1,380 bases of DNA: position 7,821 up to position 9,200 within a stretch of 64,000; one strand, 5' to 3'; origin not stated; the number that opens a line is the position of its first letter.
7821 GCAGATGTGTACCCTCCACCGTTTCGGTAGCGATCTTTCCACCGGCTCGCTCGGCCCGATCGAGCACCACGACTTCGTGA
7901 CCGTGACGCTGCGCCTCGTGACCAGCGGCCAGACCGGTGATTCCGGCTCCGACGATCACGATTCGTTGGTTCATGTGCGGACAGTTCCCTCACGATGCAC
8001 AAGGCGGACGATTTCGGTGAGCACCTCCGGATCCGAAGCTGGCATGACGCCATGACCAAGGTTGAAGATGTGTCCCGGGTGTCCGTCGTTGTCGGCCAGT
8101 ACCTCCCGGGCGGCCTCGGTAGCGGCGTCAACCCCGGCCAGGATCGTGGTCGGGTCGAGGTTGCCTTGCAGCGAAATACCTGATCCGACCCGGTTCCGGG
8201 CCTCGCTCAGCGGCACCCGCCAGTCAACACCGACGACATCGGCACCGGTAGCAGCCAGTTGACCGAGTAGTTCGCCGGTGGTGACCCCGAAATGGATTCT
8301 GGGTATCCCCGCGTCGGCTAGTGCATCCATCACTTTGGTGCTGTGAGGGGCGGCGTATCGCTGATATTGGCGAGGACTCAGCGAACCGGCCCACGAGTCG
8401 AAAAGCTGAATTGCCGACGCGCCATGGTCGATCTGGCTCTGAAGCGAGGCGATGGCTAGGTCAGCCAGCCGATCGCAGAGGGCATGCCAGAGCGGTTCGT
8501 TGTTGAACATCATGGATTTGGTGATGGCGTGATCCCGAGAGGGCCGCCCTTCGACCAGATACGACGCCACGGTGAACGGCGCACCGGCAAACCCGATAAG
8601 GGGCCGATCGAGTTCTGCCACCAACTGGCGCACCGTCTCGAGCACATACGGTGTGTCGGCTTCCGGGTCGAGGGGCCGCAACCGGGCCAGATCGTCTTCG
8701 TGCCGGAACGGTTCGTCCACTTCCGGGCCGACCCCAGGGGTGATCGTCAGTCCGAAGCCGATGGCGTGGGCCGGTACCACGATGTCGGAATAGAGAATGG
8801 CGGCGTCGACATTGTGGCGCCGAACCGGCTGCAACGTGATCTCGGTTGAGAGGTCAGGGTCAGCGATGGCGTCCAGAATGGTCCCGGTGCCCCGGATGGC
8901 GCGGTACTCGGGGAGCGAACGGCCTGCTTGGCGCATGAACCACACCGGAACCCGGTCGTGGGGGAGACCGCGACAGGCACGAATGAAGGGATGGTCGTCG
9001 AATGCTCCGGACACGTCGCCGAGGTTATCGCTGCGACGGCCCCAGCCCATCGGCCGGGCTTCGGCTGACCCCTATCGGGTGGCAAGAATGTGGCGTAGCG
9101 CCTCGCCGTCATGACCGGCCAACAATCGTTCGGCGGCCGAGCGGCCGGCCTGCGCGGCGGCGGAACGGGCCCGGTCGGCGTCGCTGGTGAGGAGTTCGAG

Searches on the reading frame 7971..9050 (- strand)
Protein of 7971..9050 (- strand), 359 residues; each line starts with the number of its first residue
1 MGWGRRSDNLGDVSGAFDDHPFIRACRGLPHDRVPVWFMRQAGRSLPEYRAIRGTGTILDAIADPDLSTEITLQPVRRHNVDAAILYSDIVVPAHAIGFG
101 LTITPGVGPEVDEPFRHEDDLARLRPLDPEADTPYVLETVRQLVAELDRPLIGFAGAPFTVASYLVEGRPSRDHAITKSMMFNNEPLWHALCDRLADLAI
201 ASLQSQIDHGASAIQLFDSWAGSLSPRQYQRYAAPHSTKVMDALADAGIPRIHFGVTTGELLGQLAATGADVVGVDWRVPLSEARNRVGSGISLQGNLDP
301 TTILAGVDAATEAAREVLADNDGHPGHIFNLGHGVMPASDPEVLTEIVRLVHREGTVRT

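Call 4: search_protein_families(library=pfam, proteins=[window:7971-9050:-], max_evalue=0.01)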
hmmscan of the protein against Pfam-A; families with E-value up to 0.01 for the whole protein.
window:7971-9050:- (359 aa): 1 family
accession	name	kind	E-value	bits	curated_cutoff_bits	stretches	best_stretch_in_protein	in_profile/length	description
PF01208.23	URO-D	-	1.5e-117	392.9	23.9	1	20-353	4-345/346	Uroporphyrinogen decarboxylase (URO-D)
